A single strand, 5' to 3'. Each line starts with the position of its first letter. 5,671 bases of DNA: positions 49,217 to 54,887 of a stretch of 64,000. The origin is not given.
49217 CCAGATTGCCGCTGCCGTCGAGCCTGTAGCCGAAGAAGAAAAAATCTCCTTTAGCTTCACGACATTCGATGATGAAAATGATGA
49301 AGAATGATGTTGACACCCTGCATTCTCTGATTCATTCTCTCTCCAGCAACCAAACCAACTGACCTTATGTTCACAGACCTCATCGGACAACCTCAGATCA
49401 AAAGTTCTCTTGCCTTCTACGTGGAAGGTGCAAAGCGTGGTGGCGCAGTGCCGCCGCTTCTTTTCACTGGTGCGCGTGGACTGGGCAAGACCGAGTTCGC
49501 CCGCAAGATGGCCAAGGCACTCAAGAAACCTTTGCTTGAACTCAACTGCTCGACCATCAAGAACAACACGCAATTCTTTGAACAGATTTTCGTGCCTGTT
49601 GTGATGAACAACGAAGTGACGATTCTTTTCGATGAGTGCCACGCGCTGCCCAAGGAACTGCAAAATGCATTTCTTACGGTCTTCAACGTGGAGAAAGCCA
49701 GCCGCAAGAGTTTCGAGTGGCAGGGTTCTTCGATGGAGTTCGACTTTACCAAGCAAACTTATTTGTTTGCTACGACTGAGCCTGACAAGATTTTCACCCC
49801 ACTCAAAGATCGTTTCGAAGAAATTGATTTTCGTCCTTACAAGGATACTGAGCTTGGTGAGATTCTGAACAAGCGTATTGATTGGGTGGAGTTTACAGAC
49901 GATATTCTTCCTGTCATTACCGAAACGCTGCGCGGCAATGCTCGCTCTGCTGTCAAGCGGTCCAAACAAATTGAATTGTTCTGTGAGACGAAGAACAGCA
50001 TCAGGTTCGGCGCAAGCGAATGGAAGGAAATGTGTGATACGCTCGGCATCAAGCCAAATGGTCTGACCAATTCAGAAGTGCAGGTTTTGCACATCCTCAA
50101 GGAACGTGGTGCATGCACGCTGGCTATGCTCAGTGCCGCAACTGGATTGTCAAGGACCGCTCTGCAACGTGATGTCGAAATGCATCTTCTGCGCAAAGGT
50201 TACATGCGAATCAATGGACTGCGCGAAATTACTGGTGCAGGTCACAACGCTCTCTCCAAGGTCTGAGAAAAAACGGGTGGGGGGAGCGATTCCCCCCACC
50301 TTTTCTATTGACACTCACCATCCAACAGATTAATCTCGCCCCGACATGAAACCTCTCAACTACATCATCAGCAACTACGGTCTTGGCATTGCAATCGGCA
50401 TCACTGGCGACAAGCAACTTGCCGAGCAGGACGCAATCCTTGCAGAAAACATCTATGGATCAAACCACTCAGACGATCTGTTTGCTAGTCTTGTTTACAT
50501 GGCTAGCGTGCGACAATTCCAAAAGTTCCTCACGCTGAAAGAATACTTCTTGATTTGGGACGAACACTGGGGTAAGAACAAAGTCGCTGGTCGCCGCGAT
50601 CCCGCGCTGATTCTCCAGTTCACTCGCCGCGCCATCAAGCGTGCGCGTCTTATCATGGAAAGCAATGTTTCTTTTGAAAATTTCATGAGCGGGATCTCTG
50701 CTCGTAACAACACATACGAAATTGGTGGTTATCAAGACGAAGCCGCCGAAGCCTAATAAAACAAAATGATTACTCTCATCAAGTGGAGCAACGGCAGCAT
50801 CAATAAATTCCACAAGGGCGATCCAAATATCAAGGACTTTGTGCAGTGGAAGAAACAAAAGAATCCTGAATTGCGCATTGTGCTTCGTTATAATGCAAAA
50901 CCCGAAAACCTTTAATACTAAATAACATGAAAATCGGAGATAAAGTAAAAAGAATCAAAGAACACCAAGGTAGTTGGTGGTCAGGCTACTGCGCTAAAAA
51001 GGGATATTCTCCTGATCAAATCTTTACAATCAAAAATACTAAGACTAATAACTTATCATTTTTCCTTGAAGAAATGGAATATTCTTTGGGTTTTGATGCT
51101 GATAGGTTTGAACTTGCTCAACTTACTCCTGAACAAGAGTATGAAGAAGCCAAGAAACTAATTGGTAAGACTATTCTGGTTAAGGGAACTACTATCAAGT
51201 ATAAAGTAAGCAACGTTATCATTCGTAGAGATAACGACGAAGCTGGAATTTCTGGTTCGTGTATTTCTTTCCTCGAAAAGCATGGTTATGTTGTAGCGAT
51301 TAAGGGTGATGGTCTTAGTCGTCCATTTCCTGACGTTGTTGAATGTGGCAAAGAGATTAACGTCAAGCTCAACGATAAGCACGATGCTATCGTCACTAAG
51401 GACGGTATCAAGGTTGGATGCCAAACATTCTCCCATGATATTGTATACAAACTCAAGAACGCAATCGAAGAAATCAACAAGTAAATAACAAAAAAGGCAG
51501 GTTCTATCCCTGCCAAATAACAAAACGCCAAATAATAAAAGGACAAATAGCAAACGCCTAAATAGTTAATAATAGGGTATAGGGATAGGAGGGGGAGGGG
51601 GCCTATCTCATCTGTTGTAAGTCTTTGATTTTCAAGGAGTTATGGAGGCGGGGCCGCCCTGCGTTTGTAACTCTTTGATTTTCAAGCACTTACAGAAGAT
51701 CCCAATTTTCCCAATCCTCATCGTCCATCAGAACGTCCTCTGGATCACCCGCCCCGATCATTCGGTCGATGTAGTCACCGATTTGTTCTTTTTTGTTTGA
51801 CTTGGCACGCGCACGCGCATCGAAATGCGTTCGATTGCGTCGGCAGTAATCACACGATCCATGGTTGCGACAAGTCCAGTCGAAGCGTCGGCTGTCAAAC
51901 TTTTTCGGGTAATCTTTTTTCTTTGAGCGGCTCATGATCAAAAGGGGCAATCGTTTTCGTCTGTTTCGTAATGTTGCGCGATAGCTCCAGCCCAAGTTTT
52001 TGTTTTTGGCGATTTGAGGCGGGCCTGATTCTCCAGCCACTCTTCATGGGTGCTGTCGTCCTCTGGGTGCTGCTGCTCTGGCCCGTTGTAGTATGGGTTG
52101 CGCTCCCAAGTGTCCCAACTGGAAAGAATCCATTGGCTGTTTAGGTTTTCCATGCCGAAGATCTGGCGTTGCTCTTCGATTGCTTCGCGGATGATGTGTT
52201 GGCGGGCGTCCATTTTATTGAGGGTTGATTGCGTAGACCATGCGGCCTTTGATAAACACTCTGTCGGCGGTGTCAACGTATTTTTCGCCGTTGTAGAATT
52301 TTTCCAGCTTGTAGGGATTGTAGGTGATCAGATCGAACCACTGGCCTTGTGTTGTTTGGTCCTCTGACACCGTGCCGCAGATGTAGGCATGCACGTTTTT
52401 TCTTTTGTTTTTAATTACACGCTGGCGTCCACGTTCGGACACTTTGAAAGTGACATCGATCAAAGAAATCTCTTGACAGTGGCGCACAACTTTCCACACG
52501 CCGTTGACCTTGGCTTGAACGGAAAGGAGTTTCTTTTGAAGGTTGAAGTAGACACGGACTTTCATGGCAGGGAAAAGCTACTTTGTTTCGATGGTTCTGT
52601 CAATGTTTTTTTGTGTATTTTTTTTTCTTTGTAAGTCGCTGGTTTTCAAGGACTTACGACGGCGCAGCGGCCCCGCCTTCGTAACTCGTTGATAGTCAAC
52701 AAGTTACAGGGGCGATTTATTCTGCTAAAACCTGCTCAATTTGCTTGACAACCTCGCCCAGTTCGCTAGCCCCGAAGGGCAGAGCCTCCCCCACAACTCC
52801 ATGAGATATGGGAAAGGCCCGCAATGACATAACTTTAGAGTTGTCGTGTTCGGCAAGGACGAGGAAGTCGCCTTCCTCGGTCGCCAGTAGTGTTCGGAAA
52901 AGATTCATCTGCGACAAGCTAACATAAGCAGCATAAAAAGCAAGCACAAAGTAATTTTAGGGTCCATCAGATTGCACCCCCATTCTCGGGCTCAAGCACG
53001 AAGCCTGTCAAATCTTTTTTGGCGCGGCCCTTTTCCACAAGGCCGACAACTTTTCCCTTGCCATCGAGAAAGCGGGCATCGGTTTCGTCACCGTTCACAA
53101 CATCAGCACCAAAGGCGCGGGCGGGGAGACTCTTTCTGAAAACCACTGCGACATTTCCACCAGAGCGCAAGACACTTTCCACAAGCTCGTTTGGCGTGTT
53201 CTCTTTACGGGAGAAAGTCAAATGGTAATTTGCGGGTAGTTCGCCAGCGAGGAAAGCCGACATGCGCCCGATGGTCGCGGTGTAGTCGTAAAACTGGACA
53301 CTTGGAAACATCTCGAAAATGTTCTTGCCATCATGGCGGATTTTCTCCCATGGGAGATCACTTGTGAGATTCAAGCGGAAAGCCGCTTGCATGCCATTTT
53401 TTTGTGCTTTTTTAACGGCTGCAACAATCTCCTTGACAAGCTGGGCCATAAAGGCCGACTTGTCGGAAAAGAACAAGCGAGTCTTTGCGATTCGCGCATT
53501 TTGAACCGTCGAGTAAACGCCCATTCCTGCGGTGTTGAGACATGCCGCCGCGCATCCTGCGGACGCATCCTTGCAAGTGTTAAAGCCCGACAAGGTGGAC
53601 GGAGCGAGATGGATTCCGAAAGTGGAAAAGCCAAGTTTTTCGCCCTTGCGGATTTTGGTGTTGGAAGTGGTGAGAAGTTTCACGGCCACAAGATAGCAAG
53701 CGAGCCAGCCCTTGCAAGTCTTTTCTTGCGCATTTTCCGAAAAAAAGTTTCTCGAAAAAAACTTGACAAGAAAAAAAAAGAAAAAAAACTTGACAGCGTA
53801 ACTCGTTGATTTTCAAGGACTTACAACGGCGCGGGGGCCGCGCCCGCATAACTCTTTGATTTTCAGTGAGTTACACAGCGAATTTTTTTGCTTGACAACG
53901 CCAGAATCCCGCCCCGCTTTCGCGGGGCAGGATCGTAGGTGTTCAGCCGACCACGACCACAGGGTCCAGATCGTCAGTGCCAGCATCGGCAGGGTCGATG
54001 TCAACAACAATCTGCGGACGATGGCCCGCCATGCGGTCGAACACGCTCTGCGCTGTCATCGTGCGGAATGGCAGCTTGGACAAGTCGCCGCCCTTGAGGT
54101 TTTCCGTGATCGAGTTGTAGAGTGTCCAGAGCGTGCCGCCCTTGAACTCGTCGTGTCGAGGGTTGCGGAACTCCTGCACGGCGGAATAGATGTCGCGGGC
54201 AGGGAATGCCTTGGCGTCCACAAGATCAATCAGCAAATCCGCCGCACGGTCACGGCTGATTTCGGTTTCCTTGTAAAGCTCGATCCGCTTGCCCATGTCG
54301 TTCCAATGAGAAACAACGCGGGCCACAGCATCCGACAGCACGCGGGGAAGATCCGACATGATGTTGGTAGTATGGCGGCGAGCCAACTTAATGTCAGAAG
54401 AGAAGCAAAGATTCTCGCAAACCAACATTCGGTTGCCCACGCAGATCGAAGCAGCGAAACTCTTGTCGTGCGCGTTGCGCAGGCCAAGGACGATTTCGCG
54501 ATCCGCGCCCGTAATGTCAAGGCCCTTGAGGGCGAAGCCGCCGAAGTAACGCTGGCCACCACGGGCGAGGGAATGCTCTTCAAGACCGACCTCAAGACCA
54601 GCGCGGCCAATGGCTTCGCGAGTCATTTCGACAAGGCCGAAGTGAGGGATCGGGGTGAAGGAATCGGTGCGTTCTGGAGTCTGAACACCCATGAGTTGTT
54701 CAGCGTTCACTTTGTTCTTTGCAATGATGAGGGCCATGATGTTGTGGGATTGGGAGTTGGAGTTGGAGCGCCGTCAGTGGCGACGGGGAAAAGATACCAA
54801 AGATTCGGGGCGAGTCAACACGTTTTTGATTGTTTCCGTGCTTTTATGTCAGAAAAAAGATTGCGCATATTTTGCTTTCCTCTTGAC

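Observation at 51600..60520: Nine copies of a conserved triple-hairpin cassette at roughly 1 kb spacing between minus-strand small genes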

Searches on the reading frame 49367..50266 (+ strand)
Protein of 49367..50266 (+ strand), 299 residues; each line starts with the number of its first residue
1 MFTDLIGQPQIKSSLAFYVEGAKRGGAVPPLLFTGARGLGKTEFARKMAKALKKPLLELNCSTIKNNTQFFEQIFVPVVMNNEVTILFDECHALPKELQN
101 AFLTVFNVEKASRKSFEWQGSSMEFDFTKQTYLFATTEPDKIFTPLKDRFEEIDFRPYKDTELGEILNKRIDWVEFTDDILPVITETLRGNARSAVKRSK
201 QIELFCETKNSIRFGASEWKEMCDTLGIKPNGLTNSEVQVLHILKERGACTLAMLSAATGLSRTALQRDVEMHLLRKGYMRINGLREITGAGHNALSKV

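Call 16: search_protein_families(library=phrogs, proteins=[window:49367-50266:+], max_evalue=0.001)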
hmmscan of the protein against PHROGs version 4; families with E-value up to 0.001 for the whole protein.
window:49367-50266:+ (299 aa): 5 families
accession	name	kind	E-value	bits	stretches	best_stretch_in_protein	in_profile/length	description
phrog_5846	-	DNA, RNA and nucleotide metabolism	2.3e-15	57.7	1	2-105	15-117/380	clamp loader of DNA polymerase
phrog_168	-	DNA, RNA and nucleotide metabolism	5.3e-15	56.9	1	4-197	22-205/314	clamp loader of DNA polymerase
phrog_10401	-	other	2.9e-06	27.3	1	31-66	463-498/667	ATPase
phrog_3757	-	unknown function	1.2e-05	25.9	1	31-95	129-197/367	-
phrog_11838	-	DNA, RNA and nucleotide metabolism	0.00036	20.8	0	14-67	28-79/420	clamp loader of DNA polymerase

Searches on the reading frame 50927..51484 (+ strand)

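Call 17: search_protein_families(library=phrogs, proteins=[window:50927-51484:+], max_evalue=0.001)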
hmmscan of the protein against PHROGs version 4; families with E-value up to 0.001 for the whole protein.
window:50927-51484:+ (185 aa): 0 families

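Call 36: search_protein_families(library=pfam, proteins=[window:50927-51484:+], max_evalue=0.1)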
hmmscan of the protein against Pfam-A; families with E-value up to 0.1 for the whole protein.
window:50927-51484:+ (185 aa): 2 families
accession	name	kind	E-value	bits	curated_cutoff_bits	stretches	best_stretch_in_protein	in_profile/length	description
PF14485.11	DUF4431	-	0.02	15.1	24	1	65-88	3-27/48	Domain of unknown function (DUF4431)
PF24632.1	DUF7629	-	0.054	13.5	27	0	69-113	6-48/83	Domain of unknown function (DUF7629)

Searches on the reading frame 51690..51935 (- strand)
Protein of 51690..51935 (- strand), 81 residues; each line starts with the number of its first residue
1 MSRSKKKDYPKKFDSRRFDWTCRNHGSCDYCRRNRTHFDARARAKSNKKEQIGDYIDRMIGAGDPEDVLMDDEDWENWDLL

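Call 9: search_protein_families(library=pfam, proteins=[window:51690-51935:-], max_evalue=0.01)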
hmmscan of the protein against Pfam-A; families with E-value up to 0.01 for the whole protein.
window:51690-51935:- (81 aa): 0 families

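Call 10: search_protein_families(library=phrogs, proteins=[window:51690-51935:-], max_evalue=0.01)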
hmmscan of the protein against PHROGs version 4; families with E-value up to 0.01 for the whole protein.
window:51690-51935:- (81 aa): 0 families

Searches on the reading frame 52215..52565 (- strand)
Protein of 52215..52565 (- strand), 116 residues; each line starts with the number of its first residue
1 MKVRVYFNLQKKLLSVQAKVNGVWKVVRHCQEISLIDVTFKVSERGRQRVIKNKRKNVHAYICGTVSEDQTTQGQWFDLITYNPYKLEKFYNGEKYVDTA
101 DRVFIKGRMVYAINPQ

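Call 9: search_protein_families(library=pfam, proteins=[window:52215-52565:-], max_evalue=0.01)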
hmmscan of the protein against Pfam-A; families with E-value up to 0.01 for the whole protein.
window:52215-52565:- (116 aa): 2 families
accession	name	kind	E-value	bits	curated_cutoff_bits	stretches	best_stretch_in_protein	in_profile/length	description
PF25735.1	Phage_L5_gp82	-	6.7e-29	100.7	27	1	2-112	7-119/120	Mycobacterium phage L5 gene 82 protein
PF09612.15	HtrL_YibB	-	0.0022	18.1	24.1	1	19-82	159-222/267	Bacterial protein of unknown function (HtrL_YibB)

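Call 10: search_protein_families(library=phrogs, proteins=[window:52215-52565:-], max_evalue=0.01)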
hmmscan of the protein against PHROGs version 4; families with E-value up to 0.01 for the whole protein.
window:52215-52565:- (116 aa): 2 families
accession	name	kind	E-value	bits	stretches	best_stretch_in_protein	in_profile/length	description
phrog_586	-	unknown function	3.9e-30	105.3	1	1-112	6-121/122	-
phrog_2774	-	unknown function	0.00047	19.6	1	2-93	536-630/1263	-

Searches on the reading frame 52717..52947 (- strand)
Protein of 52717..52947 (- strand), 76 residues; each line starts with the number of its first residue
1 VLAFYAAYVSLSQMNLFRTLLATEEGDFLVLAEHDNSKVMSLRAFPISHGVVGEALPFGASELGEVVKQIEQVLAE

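Call 36: search_protein_families(library=pfam, proteins=[window:52717-52947:-], max_evalue=0.1)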
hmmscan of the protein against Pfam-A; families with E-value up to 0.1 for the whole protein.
window:52717-52947:- (76 aa): 0 families

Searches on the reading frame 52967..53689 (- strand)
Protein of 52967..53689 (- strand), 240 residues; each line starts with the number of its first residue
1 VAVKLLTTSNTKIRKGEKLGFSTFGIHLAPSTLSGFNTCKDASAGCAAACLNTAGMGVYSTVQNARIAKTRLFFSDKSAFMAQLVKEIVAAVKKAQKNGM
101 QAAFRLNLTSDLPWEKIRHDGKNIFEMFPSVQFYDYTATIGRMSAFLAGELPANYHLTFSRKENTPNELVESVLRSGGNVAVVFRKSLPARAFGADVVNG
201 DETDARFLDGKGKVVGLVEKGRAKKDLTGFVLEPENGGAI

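Call 9: search_protein_families(library=pfam, proteins=[window:52967-53689:-], max_evalue=0.01)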
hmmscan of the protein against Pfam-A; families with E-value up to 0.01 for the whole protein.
window:52967-53689:- (240 aa): 1 family
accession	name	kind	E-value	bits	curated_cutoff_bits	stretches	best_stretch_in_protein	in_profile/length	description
PF17338.8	GP88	-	7.9e-48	163.7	24.4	1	5-229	2-225/230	Gene product 88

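Call 10: search_protein_families(library=phrogs, proteins=[window:52967-53689:-], max_evalue=0.01)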
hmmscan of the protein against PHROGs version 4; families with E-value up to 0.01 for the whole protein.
window:52967-53689:- (240 aa): 2 families
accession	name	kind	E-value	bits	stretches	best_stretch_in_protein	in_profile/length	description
phrog_1617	-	unknown function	1.3e-69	235.4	1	3-231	39-269/273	-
phrog_1392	-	unknown function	1.1e-07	32.5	1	17-185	63-227/296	-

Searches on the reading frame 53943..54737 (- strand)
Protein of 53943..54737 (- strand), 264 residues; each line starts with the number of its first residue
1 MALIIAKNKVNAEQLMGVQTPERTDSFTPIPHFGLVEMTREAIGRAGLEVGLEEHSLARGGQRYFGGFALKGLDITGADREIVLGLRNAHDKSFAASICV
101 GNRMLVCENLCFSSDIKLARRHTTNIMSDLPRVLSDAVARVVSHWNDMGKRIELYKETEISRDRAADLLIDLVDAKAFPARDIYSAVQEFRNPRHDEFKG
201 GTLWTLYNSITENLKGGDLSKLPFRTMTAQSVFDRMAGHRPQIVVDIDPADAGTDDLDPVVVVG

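Call 9: search_protein_families(library=pfam, proteins=[window:53943-54737:-], max_evalue=0.01)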
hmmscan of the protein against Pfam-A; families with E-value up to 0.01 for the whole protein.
window:53943-54737:- (264 aa): 1 family
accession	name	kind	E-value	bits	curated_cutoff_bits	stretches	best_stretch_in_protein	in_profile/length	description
PF06067.16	DUF932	-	3.9e-12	46.9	23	1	24-219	6-211/227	Domain of unknown function (DUF932)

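Call 10: search_protein_families(library=phrogs, proteins=[window:53943-54737:-], max_evalue=0.01)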
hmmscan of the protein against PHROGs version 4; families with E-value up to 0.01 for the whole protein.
window:53943-54737:- (264 aa): 2 families
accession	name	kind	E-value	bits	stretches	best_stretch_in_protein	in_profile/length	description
phrog_1221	-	unknown function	6.1e-07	29.8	1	27-213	107-305/355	-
phrog_12094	-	unknown function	0.00088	19.5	1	80-218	98-238/281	-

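Call 34: search_dna_similar(query=window:53943-54737:-, collection=phages, mode=protein, max_rows=25)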
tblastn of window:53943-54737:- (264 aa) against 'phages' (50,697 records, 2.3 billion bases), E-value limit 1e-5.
Records with a match: 6; places in all: 6; records where one place covers at least 80% of the query: 6.
Best place of each record, by identity: <60% 6.
By first word of the organism name: Salinibacter 5; Microcoleus 1.
By host as written in the record: Salinibacter ruber M8 4; Salinibacter ruber M31 1; - 1.
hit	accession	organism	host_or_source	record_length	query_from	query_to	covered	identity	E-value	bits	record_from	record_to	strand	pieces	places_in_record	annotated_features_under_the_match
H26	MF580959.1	Salinibacter phage M8CRM-1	Salinibacter ruber M8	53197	10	245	89%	29.3%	5e-25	109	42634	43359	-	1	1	hypothetical protein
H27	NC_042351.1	Salinibacter phage M8CRM-1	Salinibacter ruber M8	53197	10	245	89%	29.3%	5e-25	109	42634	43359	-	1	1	hypothetical protein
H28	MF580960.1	Salinibacter phage M31CC-1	Salinibacter ruber M31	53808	10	245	89%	29.3%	5e-25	109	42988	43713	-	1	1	hypothetical protein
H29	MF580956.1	Salinibacter phage M8CC-19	Salinibacter ruber M8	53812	10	245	89%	29.3%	5e-25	109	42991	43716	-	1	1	hypothetical protein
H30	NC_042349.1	Salinibacter phage M8CC-19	Salinibacter ruber M8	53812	10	245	89%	29.3%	5e-25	109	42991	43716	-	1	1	hypothetical protein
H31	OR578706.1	Microcoleus phage My-WqHQDG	river water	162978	6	232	86%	25.6%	2e-13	76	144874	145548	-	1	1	hypothetical protein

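Call 100: search_solved_structures(query=window:53943-54737:-, max_evalue=1)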
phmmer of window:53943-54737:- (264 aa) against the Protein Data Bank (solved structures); distinct sequences matched with E-value up to 1: 0.
